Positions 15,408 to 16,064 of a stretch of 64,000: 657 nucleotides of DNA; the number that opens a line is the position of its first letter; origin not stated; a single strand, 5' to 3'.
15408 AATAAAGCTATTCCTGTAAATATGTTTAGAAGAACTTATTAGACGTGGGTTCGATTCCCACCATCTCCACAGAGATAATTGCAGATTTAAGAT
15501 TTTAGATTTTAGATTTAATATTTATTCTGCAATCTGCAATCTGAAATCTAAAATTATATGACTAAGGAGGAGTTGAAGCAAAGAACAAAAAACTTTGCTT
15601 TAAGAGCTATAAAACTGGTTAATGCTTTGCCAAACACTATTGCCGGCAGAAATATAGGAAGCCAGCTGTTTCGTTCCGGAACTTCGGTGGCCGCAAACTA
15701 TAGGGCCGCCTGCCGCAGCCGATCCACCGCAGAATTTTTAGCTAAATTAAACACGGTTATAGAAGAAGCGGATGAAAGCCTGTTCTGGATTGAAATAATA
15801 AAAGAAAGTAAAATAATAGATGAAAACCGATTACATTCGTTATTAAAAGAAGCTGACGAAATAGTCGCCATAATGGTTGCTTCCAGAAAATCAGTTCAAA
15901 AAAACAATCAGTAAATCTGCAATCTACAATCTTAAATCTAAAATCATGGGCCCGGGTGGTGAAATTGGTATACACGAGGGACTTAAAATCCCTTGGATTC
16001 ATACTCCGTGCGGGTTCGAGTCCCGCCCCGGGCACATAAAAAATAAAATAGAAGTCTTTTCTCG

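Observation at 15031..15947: Locus-specific heptamer 'word' arrays fill intergenic DNA, and the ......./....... family tracks stable-RNA genes and brackets tmRNA as an inverted pair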

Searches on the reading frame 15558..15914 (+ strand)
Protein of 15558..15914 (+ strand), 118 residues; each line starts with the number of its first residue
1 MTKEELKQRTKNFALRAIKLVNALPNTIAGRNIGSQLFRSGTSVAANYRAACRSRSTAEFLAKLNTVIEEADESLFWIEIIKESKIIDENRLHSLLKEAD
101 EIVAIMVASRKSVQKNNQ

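Call 12: search_protein_families(library=pfam, proteins=[window:15558-15914:+])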
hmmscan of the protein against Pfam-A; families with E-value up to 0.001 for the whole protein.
window:15558-15914:+ (118 aa): 1 family
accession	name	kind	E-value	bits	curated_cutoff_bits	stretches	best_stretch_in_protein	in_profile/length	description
PF05635.17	23S_rRNA_IVP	-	6e-16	59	33.8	1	5-106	4-104/106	23S rRNA-intervening sequence protein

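Call 30: find_related_loci(query=window:15558-15914:+, collection=metagenome_contigs, flank=4000)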
Query window:15558-15914:+ (118 aa) in metagenome_contigs; peptide patterns used: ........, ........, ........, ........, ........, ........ (x = any residue, [..] = any of these).
600 stretches matched a pattern (row limit reached: there are more); 491 encode a relative of the query (tblastn E <= 1e-3); the best 80 are kept; 80 distinct loci.
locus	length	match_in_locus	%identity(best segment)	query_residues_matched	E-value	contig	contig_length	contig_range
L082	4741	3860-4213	87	1-118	2e-57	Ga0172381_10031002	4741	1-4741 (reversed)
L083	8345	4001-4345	65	3-117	4e-48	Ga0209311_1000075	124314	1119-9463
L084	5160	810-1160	63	1-117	1e-47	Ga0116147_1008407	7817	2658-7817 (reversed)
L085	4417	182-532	64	1-117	3e-47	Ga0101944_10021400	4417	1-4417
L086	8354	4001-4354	64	1-118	2e-45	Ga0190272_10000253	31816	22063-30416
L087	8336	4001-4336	63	1-112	1e-44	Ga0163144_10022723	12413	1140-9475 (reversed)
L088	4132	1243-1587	63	1-115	9e-45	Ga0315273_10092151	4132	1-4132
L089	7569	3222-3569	63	1-116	5e-45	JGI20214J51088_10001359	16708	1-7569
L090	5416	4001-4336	66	1-112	9e-45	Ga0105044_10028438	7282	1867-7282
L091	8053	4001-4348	63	1-116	1e-44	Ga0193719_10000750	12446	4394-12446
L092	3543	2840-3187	62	1-116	1e-44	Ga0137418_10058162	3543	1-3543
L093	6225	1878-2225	63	1-116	2e-44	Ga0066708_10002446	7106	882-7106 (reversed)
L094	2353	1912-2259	63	1-116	1e-44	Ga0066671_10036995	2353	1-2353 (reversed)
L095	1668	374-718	62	1-115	4e-45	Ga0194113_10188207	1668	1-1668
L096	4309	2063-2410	63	1-116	2e-44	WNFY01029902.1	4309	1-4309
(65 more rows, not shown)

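Call 42: search_solved_structures(query=window:15558-15914:+, max_evalue=0.01)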
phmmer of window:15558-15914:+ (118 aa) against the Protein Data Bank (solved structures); distinct sequences matched with E-value up to 0.01: 1.
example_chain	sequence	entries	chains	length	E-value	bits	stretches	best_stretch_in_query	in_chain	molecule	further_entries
2rld_A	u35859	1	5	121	1.7e-14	57.1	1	6-115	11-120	Uncharacterized protein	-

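Call 50: search_protein_families(library=ncbifam, proteins=[window:15558-15914:+], max_evalue=0.001)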
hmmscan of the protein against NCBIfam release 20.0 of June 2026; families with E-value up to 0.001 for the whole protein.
window:15558-15914:+ (118 aa): 1 family
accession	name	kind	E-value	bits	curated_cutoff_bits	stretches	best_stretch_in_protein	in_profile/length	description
TIGR02436.1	TIGR02436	subfamily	2.9e-25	88.6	24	1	7-113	2-108/109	four helix bundle protein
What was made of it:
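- Gene identity: calls 12, 42, 50.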

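Call 53: find_related_loci(query=A2, collection=viral_contigs, flank=2000)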
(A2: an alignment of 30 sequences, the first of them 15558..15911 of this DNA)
Query A2 (118 aa) in viral_contigs; peptide patterns used: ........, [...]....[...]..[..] (x = any residue, [..] = any of these).
89 stretches matched a pattern; 3 encode a relative of the query (tblastn E <= 1e-3); 3 distinct loci.
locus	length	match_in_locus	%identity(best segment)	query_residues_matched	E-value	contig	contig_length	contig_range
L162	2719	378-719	59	1-114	6e-37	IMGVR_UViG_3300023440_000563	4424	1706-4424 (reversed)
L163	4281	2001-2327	55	1-109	1e-34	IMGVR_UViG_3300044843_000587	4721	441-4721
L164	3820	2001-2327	55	1-109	1e-34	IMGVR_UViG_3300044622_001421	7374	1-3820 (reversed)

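Call 71: search_protein_families(library=padloc, proteins=[window:15558-15914:+], max_evalue=0.01)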
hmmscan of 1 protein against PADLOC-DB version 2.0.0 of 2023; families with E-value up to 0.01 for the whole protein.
window:15558-15914:+ (118 aa): 0 families

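Call 72: search_protein_families(library=phrogs, proteins=[window:15558-15914:+], max_evalue=0.01)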
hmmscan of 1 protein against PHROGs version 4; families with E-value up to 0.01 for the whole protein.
window:15558-15914:+ (118 aa): 0 families
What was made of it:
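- Tried and rejected: PADLOC and PHROGs gave no hit for the protein (calls 71, 72).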

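Call 73: search_dna_similar(query=window:15558-15914:+, collection=plasmids, mode=protein, max_rows=40, rows=spread)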
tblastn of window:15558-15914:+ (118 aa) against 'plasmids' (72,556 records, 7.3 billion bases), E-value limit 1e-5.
Records with a match: 22; places in all: 26; records where one place covers at least 80% of the query: 22.
Best place of each record, by identity: <60% 22.
By first word of the organism name: Nostoc 11; Planktothrix 3; Candidatus 2; Gloeocapsa 1; Bernardetia 1; Pseudanabaena 1; Dolichospermum 1; Treponema 1; Anabaena 1.
By predicted mobility (MOB-suite, as given by PLSDB): non-mobilizable 13; conjugative 5; mobilizable 4.
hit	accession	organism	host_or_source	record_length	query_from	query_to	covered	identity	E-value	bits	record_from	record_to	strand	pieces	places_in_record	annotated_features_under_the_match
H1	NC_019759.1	Gloeocapsa sp. PCC 7428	-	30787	1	114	97%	52.6%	1e-29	118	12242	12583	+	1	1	four helix bundle protein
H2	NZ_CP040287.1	Nostoc sp. C057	Phaeoceros,pure culture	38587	2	114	96%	52.6%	6e-29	115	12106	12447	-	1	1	four helix bundle protein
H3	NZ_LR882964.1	Planktothrix agardhii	-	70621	1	114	97%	50.9%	7e-29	115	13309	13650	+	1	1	four helix bundle protein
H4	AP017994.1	Planktothrix agardhii NIES-204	-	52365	1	114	97%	50.9%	9e-29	115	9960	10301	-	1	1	hypothetical protein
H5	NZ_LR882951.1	Planktothrix agardhii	-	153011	1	114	97%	50.9%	9e-29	115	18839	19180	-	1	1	four helix bundle protein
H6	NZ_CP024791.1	Nostoc flagelliforme CCNUN1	cell culture,desert soil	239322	2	117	98%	49.6%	2e-27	112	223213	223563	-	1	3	four helix bundle protein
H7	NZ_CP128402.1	Candidatus Chlorohelix allophototropha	Single colony of Candidatus Chlorohelix ...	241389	1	114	97%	50.0%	4e-25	105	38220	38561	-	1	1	four helix bundle protein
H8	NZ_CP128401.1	Candidatus Chlorohelix allophototropha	Single colony of Candidatus Chlorohelix ...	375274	5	118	97%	49.1%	7e-26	107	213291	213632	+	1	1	four helix bundle protein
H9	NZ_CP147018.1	Bernardetia sp. Wsw4-3y2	Red alga,Red algae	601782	1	113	96%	48.7%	1e-26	109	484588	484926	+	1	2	four helix bundle protein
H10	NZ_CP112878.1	Pseudanabaena galeata CCNP1313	-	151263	5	107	87%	44.7%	2e-20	92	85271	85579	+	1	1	four helix bundle protein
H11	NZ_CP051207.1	Dolichospermum flos-aquae CCAP 1403/13F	cell culture,freshwater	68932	9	114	90%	42.2%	7e-13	70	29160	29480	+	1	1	four helix bundle protein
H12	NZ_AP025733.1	Nostoc cf. commune SO-36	-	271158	9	114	90%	42.1%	2e-14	75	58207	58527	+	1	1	four helix bundle protein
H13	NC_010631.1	Nostoc punctiforme PCC 73102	-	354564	9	114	90%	41.3%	5e-13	71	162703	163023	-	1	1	four helix bundle protein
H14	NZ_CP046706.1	Nostoc sp. ATCC 53789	-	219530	9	116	92%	38.7%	4e-12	68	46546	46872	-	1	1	four helix bundle protein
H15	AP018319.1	Nostoc sp. HK-01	-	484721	9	115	91%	38.9%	1e-13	72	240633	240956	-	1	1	hypothetical protein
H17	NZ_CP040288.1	Nostoc sp. C057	Phaeoceros,pure culture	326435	9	116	92%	37.8%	3e-11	66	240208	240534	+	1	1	four helix bundle protein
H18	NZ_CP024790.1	Nostoc flagelliforme CCNUN1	cell culture,desert soil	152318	3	117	97%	34.7%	8e-12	67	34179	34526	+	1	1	four helix bundle protein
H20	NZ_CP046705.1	Nostoc sp. ATCC 53789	-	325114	6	115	93%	36.3%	2e-11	66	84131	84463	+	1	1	four helix bundle protein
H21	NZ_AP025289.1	Treponema saccharophilum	-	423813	6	117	95%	33.9%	3e-12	69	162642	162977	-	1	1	four helix bundle protein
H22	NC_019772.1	Anabaena cylindrica PCC 7122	water, most likely pond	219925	1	108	92%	34.2%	5e-9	59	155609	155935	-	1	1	four helix bundle protein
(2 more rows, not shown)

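Call 74: get_annotated_region(hit=H1, flank=400)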
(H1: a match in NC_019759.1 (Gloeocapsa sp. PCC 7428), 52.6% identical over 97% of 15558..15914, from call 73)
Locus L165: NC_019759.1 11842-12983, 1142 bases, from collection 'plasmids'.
description: Gloeocapsa sp. PCC 7428 plasmid pGLO7428.03, complete sequence
organism: Gloeocapsa sp. PCC 7428 (NCBI taxid 1173026)
taxonomy: Bacteria; Cyanobacteriota; Cyanophyceae; Chroococcales; Chroococcaceae; Gloeocapsa; Gloeocapsa sp. PCC 7428
host: -; source: -; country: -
typing (MOB-suite, as given by PLSDB): mobilizable; replicon rep_cluster_1726; relaxase MOBV
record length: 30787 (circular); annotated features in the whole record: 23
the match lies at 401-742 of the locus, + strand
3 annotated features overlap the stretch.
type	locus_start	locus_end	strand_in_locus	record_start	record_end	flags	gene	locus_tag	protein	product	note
CDS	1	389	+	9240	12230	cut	-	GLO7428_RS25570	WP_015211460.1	DUF1156 domain-containing protein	-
CDS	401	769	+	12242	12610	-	-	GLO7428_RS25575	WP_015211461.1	four helix bundle protein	-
CDS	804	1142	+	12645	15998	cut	-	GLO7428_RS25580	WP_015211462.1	Swt1 family HEPN domain-containing protein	-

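Call 75: get_annotated_region(hit=H2, flank=400)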
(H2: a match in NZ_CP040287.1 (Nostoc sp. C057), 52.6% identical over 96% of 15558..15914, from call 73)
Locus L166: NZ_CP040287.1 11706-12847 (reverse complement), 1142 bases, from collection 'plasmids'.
description: Nostoc sp. C057 plasmid p057_F, complete sequence
organism: Nostoc sp. C057 (NCBI taxid 2576903)
taxonomy: Bacteria; Cyanobacteriota; Cyanophyceae; Nostocales; Nostocaceae; Nostoc; Nostoc sp. C057
host: -; source: Phaeoceros,pure culture; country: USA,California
typing (MOB-suite, as given by PLSDB): mobilizable; replicon rep_cluster_1622; relaxase MOBP
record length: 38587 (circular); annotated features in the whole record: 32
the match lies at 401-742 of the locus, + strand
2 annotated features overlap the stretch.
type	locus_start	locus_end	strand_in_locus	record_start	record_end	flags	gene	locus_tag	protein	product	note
CDS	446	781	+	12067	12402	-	-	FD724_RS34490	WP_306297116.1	four helix bundle protein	-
CDS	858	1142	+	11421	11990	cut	-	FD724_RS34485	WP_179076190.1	site-specific integrase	GO:0015074 - DNA integration [Evidence IEA]; GO:0006310 - DNA recombination [Evidence IEA]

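Call 76: get_annotated_region(hit=H3, flank=400)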
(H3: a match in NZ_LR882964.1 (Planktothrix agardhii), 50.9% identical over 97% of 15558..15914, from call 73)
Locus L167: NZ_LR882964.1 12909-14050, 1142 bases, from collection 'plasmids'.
description: Planktothrix agardhii strain No.66 plasmid p1
organism: Planktothrix agardhii (NCBI taxid 1160)
taxonomy: Bacteria; Cyanobacteriota; Cyanophyceae; Oscillatoriales; Microcoleaceae; Planktothrix; Planktothrix agardhii
host: -; source: -; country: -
typing (MOB-suite, as given by PLSDB): non-mobilizable
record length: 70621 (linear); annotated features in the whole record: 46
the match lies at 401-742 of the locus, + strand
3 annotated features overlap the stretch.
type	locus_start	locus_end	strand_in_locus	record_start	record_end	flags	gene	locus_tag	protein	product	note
CDS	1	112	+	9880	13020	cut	drmD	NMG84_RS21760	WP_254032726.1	DISARM system SNF2-like helicase DrmD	-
CDS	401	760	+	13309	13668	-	-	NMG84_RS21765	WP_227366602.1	four helix bundle protein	-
CDS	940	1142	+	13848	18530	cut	-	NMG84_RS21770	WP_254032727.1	type IIL restriction-modification enzyme MmeI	-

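Call 77: get_annotated_region(hit=H6, flank=400)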
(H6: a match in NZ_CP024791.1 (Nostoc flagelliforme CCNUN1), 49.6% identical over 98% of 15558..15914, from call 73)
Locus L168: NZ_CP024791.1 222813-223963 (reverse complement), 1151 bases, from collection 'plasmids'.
description: Nostoc flagelliforme CCNUN1 plasmid pNFSY06, complete sequence
organism: Nostoc flagelliforme CCNUN1 (NCBI taxid 2038116)
taxonomy: Bacteria; Cyanobacteriota; Cyanophyceae; Nostocales; Nostocaceae; Nostoc; Nostoc flagelliforme; Nostoc flagelliforme CCNUN1
host: -; source: cell culture,desert soil; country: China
typing (MOB-suite, as given by PLSDB): non-mobilizable; replicon rep_cluster_1622,rep_cluster_317
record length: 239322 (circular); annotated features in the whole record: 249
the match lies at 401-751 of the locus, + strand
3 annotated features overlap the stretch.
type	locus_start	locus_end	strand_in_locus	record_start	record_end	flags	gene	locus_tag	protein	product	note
CDS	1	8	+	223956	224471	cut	mobC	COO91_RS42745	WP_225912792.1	plasmid mobilization relaxosome protein MobC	-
CDS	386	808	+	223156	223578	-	-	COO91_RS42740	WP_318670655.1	four helix bundle protein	-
CDS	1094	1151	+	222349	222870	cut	-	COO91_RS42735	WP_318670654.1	site-specific integrase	GO:0015074 - DNA integration [Evidence IEA]; GO:0006310 - DNA recombination [Evidence IEA]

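Call 78: get_annotated_region(hit=H9, flank=400)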
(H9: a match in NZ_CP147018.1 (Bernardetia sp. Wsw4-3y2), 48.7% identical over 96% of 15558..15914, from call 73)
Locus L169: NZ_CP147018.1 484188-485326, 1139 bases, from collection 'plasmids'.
description: Bernardetia sp. Wsw4-3y2 plasmid plasmd1, complete sequence
organism: Bernardetia sp. Wsw4-3y2 (NCBI taxid 3127471)
taxonomy: Bacteria; Bacteroidota; Cytophagia; Cytophagales; Bernardetiaceae; Bernardetia; Bernardetia sp. Wsw4-3y2
host: -; source: Red alga,Red algae; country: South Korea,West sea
typing (MOB-suite, as given by PLSDB): non-mobilizable
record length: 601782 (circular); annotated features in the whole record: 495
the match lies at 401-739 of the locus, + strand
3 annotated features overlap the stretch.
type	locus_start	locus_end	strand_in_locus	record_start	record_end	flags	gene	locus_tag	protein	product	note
CDS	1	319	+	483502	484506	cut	-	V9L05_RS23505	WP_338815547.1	beta-ketoacyl-ACP synthase III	GO:0006633 - fatty acid biosynthetic process [Evidence IEA]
CDS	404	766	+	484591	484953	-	-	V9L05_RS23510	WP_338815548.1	four helix bundle protein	-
CDS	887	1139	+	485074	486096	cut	-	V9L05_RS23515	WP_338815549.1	M20/M25/M40 family metallo-hydrolase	-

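Call 79: get_annotated_region(hit=H7, flank=400)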
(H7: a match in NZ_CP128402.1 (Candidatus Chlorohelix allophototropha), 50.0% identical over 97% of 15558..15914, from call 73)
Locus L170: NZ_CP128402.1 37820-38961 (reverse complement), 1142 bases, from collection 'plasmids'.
description: Candidatus Chlorohelix allophototropha isolate L227-S17 plasmid unnamed2, complete sequence
organism: Candidatus Chlorohelix allophototropha (NCBI taxid 3003348)
taxonomy: Bacteria; Chloroflexota; Chloroflexia; Candidatus Chloroheliales; Candidatus Chloroheliaceae; Candidatus Chlorohelix; Candidatus Chlorohelix allophototropha
host: -; source: Single colony of Candidatus Chlorohelix allophototropha from a non-axenic enrichment (subculture 19.9); ...; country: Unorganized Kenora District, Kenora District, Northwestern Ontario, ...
typing (MOB-suite, as given by PLSDB): non-mobilizable
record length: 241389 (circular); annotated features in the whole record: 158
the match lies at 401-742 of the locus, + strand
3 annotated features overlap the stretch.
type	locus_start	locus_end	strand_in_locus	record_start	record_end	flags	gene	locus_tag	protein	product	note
CDS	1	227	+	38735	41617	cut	-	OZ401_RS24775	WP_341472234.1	DUF1156 domain-containing protein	-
CDS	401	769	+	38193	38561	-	-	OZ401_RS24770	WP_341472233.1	four helix bundle protein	-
CDS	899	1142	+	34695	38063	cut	-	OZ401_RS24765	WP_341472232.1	Swt1 family HEPN domain-containing protein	-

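Call 80: get_annotated_region(hit=H13, flank=400)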
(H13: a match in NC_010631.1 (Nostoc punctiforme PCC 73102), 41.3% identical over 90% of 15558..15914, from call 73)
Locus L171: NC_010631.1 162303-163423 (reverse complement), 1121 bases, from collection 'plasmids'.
description: Nostoc punctiforme PCC 73102 plasmid pNPUN01, complete sequence
organism: Nostoc punctiforme PCC 73102 (NCBI taxid 63737)
taxonomy: Bacteria; Cyanobacteriota; Cyanophyceae; Nostocales; Nostocaceae; Nostoc; Nostoc punctiforme; Nostoc punctiforme PCC 73102
host: -; source: -; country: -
typing (MOB-suite, as given by PLSDB): conjugative; replicon rep_cluster_317; relaxase MOBF; mating-pair formation MPF_T
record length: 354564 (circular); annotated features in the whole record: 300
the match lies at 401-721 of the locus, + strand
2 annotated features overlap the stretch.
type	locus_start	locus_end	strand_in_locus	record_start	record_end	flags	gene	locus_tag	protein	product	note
CDS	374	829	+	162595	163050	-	-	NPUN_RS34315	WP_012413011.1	four helix bundle protein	-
CDS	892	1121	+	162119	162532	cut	-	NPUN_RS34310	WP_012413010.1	element excision factor XisH family protein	-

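Call 81: get_annotated_region(hit=H21, flank=400)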
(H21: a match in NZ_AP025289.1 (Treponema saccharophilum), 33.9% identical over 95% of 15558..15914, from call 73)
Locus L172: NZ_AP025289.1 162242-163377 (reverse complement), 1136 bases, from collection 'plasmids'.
description: Treponema saccharophilum strain JCM 32279 plasmid pTS1, complete sequence
organism: Treponema saccharophilum (NCBI taxid 165)
taxonomy: Bacteria; Spirochaetota; Spirochaetia; Spirochaetales; Treponemataceae; Treponema; Treponema saccharophilum
host: -; source: -; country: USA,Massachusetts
typing (MOB-suite, as given by PLSDB): non-mobilizable
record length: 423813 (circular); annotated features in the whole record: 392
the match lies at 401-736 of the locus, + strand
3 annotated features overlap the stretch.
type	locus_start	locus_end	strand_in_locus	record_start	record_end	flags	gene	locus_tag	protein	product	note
CDS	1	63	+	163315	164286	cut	-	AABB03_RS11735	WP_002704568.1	DMT family transporter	GO:0055085 - transmembrane transport [Evidence IEA]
CDS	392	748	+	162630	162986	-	-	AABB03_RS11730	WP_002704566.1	four helix bundle protein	-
CDS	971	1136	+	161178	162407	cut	-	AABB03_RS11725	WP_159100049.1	DUF4832 domain-containing protein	-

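Call 88: get_annotated_region(hit=H17, flank=300)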
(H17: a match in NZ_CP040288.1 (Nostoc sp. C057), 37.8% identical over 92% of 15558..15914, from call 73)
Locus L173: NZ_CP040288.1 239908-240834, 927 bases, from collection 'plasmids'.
description: Nostoc sp. C057 plasmid p057_G
organism: Nostoc sp. C057 (NCBI taxid 2576903)
taxonomy: Bacteria; Cyanobacteriota; Cyanophyceae; Nostocales; Nostocaceae; Nostoc; Nostoc sp. C057
host: -; source: Phaeoceros,pure culture; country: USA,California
typing (MOB-suite, as given by PLSDB): non-mobilizable
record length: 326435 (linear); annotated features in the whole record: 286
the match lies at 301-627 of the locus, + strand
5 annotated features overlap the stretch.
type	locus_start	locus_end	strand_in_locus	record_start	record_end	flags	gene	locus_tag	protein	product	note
CDS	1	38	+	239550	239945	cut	-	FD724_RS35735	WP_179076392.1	ASCH domain-containing protein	-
CDS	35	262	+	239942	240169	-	-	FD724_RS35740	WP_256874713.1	hypothetical protein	-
CDS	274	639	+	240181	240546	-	-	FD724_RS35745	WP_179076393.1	four helix bundle protein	-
CDS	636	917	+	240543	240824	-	-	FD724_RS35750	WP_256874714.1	hypothetical protein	-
CDS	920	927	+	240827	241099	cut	-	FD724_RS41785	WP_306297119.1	DUF1392 family protein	-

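Call 89: get_annotated_region(hit=H12, flank=300)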
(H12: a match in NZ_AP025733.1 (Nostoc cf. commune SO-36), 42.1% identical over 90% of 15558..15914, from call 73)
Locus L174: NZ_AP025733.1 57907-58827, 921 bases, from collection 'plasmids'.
description: Nostoc cf. commune SO-36 plasmid pANSO36A, complete sequence
organism: Nostoc cf. commune SO-36 (NCBI taxid 449208)
taxonomy: Bacteria; Cyanobacteriota; Cyanophyceae; Nostocales; Nostocaceae; Nostoc; Nostoc commune; Nostoc cf. commune SO-36
host: -; source: -; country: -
typing (MOB-suite, as given by PLSDB): non-mobilizable
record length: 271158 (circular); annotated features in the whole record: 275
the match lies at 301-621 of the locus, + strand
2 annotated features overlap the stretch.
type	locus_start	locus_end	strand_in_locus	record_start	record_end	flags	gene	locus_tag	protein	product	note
CDS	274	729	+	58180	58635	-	-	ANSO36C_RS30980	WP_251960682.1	four helix bundle protein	-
CDS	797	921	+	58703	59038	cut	-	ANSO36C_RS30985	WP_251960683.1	XisI protein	-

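Call 90: get_annotated_region(hit=H14, flank=300)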
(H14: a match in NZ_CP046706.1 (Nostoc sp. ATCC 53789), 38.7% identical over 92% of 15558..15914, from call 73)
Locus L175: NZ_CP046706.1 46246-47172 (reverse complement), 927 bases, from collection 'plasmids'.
description: Nostoc sp. ATCC 53789 plasmid pNsp_c, complete sequence
organism: Nostoc sp. ATCC 53789 (NCBI taxid 76335)
taxonomy: Bacteria; Cyanobacteriota; Cyanophyceae; Nostocales; Nostocaceae; Nostoc; Nostoc sp. ATCC 53789
host: -; source: -; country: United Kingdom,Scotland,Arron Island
typing (MOB-suite, as given by PLSDB): non-mobilizable; replicon rep_cluster_317; mating-pair formation MPF_T
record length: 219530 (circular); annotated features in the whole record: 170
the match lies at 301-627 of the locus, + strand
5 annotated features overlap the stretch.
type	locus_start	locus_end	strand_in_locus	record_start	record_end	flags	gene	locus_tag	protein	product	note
CDS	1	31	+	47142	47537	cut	-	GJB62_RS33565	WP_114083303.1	ASCH domain-containing protein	-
CDS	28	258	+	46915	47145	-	-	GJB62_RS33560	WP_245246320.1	DNA cytosine methyltransferase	-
CDS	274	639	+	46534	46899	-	-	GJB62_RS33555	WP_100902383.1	four helix bundle protein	-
CDS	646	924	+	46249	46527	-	-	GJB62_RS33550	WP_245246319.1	hypothetical protein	-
CDS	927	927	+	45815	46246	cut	-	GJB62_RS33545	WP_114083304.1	DUF1392 family protein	-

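Call 91: get_annotated_region(hit=H11, flank=300)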
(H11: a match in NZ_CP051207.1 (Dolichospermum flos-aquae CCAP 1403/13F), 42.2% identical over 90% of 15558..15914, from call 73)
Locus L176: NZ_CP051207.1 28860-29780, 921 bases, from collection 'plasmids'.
description: Dolichospermum flos-aquae CCAP 1403/13F plasmid pAfl69, complete sequence
organism: Dolichospermum flos-aquae CCAP 1403/13F (NCBI taxid 315271)
taxonomy: Bacteria; Cyanobacteriota; Cyanophyceae; Nostocales; Aphanizomenonaceae; Dolichospermum; Dolichospermum flos-aquae; Dolichospermum flos-aquae CCAP 1403/13F
host: -; source: cell culture,freshwater; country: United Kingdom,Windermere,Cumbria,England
typing (MOB-suite, as given by PLSDB): non-mobilizable; replicon rep_cluster_345
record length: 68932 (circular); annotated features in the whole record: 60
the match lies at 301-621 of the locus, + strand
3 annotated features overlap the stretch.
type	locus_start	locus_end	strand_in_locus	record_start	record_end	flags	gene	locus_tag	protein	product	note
CDS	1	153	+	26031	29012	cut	-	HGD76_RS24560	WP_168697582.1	helicase-related protein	-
CDS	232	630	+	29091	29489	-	-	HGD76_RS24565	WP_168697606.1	four helix bundle protein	-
CDS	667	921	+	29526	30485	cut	-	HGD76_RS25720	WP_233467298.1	hypothetical protein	-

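Call 92: get_annotated_region(hit=H18, flank=300)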
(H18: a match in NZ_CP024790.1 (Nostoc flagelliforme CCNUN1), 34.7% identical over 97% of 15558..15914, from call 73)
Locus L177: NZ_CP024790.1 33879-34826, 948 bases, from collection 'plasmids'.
description: Nostoc flagelliforme CCNUN1 plasmid pNFSY05, complete sequence
organism: Nostoc flagelliforme CCNUN1 (NCBI taxid 2038116)
taxonomy: Bacteria; Cyanobacteriota; Cyanophyceae; Nostocales; Nostocaceae; Nostoc; Nostoc flagelliforme; Nostoc flagelliforme CCNUN1
host: -; source: cell culture,desert soil; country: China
typing (MOB-suite, as given by PLSDB): non-mobilizable; replicon rep_cluster_317
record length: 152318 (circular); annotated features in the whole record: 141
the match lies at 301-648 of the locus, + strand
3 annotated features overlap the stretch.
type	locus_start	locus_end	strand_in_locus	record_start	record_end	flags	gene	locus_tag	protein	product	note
CDS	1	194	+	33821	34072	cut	-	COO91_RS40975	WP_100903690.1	hypothetical protein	-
CDS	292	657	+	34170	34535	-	-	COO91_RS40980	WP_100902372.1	four helix bundle protein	-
CDS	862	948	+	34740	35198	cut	-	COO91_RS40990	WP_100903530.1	DUF1392 domain-containing protein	-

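Call 93: get_annotated_region(hit=H20, flank=300)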
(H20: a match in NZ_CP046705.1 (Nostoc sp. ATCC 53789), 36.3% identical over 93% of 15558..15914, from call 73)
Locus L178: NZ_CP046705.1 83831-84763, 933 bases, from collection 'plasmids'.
description: Nostoc sp. ATCC 53789 plasmid pNsp_b, complete sequence
organism: Nostoc sp. ATCC 53789 (NCBI taxid 76335)
taxonomy: Bacteria; Cyanobacteriota; Cyanophyceae; Nostocales; Nostocaceae; Nostoc; Nostoc sp. ATCC 53789
host: -; source: -; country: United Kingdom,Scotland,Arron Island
typing (MOB-suite, as given by PLSDB): conjugative; relaxase MOBF; mating-pair formation MPF_T
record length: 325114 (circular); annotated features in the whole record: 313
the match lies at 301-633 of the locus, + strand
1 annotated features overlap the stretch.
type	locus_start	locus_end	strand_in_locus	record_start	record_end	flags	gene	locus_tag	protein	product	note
CDS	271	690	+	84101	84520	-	-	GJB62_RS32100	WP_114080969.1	four helix bundle protein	-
